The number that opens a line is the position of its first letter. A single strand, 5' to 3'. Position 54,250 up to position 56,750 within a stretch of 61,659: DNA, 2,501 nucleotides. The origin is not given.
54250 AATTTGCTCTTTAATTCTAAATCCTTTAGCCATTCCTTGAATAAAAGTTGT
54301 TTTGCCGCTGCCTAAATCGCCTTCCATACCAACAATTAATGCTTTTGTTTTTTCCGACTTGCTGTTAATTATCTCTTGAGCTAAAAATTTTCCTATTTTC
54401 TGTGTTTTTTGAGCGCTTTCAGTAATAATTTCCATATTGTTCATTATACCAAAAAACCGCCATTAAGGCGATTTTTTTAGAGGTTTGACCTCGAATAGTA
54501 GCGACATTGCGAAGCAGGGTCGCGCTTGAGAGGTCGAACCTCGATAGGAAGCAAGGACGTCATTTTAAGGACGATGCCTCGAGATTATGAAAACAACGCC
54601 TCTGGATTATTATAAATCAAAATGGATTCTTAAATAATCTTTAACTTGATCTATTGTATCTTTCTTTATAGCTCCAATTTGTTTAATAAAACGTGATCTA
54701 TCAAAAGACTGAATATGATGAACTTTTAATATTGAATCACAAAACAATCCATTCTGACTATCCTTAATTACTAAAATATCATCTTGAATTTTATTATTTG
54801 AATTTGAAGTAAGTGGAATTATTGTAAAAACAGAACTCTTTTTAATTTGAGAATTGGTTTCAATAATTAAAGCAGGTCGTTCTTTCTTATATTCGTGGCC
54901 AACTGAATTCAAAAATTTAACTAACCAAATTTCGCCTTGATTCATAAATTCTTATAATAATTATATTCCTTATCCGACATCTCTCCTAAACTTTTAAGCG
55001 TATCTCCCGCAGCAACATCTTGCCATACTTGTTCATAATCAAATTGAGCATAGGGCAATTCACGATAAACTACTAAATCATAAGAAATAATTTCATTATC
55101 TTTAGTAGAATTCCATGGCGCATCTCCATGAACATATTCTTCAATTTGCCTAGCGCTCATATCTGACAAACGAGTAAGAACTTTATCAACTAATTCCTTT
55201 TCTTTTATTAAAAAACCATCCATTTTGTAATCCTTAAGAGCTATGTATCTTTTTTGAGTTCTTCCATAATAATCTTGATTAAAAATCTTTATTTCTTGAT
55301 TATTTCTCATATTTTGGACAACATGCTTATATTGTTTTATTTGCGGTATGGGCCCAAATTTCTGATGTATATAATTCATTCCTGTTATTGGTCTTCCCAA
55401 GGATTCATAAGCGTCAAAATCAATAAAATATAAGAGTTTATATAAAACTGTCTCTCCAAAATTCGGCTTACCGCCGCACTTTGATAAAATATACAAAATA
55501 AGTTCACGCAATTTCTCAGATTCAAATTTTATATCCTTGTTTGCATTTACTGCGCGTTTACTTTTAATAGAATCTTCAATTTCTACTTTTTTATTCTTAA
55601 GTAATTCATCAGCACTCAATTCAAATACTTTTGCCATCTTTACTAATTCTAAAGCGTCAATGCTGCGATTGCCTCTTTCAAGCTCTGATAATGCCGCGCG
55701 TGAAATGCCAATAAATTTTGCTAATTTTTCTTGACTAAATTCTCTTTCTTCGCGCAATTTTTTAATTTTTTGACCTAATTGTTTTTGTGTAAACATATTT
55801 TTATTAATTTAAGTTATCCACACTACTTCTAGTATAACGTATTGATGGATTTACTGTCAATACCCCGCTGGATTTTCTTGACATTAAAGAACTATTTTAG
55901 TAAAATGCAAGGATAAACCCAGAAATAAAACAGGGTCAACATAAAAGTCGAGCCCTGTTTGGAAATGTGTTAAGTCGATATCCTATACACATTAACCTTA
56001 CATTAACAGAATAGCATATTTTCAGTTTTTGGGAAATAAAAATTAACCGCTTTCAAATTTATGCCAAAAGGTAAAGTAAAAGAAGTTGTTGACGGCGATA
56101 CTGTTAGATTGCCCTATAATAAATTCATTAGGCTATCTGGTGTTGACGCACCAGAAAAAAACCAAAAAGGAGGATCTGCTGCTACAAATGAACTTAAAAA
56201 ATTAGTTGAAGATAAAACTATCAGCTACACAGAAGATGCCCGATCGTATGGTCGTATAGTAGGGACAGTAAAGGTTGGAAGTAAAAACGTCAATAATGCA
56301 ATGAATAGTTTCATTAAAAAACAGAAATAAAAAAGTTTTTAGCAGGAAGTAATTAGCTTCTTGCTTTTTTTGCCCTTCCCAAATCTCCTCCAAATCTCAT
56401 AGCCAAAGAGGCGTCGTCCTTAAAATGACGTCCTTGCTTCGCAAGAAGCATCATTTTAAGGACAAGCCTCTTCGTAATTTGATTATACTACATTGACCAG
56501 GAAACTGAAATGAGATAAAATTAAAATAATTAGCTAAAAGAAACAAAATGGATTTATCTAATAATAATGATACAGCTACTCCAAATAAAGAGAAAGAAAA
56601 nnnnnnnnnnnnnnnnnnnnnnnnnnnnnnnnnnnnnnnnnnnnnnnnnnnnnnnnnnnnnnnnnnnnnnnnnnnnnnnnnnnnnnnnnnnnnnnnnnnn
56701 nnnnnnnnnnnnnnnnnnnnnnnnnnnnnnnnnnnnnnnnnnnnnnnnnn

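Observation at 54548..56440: Toxin-antitoxin plus nuclease cassette bracketed by 33-bp inverted repeats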

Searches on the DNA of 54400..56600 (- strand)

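Call 40: search_rna_families(source=window, start=54400, end=56600, threshold=evalue, max_evalue=1)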
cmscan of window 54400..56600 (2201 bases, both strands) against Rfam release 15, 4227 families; matches with E-value up to 1: 1.
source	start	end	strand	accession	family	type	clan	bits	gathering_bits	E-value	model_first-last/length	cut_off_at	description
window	56211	56374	+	RF02504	Atu_L1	Gene; sRNA;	-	19.7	60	0.1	1-174/174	no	Rhizobiales sRNA Atu_L1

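Call 59: build_rna_model(alignment_id=A3)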
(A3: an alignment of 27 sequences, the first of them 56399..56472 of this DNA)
Model R1 built from alignment A3 (27 sequences, 99 columns); structure: RNAalifold consensus.
model positions 75; base pairs 27; branch points 0; effective number of sequences 1.68; information 0.753 bits per position. Calibrated on 0.2 Mb of random sequence (short: E-values are rough).
structure used (alignment columns):
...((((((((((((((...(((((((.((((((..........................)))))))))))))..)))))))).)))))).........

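Call 60: search_with_rna_model(model_id=R1, source=window, filters=off, max_evalue=10, show_alignments=4)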
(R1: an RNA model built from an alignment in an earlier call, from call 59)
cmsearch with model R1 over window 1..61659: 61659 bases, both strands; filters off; matches with E-value up to 10: 48.
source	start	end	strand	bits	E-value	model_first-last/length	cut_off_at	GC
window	56399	56472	-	84.5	1e-22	1-75/75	no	0.45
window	56406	56479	+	52.3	4.8e-13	1-75/75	no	0.43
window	61404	61507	-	31.2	1e-06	3-66/75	no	0.4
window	61404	61507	+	30.1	2.2e-06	3-66/75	no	0.4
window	54513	54589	+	19.1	0.0044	1-75/75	no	0.52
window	50751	50812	+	14.5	0.11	1-75/75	no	0.27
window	50744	50805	-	13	0.3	1-75/75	no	0.27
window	9863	9892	+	12.8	0.34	1-75/75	no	0.33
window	43656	43730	-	12.4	0.46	1-75/75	no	0.32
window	61579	61651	-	12.4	0.46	1-75/75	no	0.32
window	54471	54544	-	12.2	0.52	1-75/75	no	0.49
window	19050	19103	-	11.8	0.7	1-75/75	no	0.2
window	55913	55971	-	11.4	0.92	1-75/75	no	0.37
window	20123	20166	-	11.3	0.98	1-75/75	no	0.3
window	33207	33285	-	11.2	1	1-75/75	no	0.39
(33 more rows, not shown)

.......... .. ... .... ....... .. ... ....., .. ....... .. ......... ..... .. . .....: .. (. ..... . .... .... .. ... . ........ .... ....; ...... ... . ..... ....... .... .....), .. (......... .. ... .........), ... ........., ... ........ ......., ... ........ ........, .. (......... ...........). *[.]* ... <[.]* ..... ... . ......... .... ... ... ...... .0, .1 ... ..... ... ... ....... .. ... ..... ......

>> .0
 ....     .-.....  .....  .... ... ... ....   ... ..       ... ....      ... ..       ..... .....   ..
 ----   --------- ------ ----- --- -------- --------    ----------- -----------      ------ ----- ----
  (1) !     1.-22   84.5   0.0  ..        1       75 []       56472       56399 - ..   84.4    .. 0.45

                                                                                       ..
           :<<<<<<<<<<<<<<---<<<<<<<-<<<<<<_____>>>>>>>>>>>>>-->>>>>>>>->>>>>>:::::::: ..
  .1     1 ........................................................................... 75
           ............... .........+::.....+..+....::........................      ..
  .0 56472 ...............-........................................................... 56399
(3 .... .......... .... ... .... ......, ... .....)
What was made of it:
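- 54548..54580 (+): Left inverted-repeat arm: a lone 3' arm of the hairpin family in canonical + orientation, facing the islet. The covariance-model hit 54513-54589(+) scores 19.1 bits, E 0.004 (call 60).
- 56399..56472 (-): Full hairpin element H, canonical orientation on the minus strand. The right inverted-repeat arm 56408-56440 is its 3' arm. A short tail follows at 56371-56407. Model R1 scores 84.5 bits, E 1e-22 (call 60).
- On REP/BIME/REPIN: Three copies in 61.6 kb (call 60).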

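Call 70: search_with_rna_model(model_id=R1, sources=[L017, L018, L020, L023, L025, L027, L028, L035, L037, L039, L040, L041, L042, L045, L092, L001], max_evalue=0.1)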
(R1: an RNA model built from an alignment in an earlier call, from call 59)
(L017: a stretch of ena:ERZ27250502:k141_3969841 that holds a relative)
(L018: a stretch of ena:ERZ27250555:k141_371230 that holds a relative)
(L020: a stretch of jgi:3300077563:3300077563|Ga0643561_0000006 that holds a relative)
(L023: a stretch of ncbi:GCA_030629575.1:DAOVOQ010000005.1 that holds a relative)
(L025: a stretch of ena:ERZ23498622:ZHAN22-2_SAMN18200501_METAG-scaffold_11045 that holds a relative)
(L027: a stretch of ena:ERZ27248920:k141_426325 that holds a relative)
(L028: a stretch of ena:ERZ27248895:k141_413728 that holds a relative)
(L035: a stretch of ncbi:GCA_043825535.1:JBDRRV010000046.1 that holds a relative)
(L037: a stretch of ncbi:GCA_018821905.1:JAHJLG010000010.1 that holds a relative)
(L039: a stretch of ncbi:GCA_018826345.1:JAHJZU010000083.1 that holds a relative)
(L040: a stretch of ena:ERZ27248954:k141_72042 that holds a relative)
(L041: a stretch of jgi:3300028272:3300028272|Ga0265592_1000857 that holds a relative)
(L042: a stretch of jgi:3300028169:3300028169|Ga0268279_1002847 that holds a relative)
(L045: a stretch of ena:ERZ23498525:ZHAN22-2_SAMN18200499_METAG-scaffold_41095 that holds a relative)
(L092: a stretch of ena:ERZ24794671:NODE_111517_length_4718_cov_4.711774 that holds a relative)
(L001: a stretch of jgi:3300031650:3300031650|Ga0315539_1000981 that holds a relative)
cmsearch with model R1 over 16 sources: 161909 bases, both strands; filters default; matches with E-value up to 0.1: 13.
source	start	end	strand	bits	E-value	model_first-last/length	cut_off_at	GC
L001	6234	6307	+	84.5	2.8e-22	1-75/75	no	0.45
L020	7778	7851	-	65.8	1.1e-16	1-75/75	no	0.32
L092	1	55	-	61.5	2.2e-15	1-56/75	3'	0.42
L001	6227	6300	-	52.3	1.3e-12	1-75/75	no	0.43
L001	1190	1304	-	38.3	2e-08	1-75/75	no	0.41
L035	184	255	+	36.6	6.4e-08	1-75/75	no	0.46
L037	184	255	+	36.6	6.4e-08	1-75/75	no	0.46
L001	1197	1311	+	32.7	9.3e-07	1-75/75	no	0.39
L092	1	61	+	30.9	3.3e-06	12-75/75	5'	0.38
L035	177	248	-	26.7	6.2e-05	1-75/75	no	0.47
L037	177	248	-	26.7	6.2e-05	1-75/75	no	0.47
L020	7786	7860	+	19.7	0.0076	1-75/75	no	0.32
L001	8117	8193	-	19.1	0.012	1-75/75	no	0.52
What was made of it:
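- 54481..54543 (+): Hairpin A, a diverged member of the hairpin family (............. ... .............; shares the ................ core). The L035/L037 counterpart scores 36.6 bits with model R1 (call 70).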
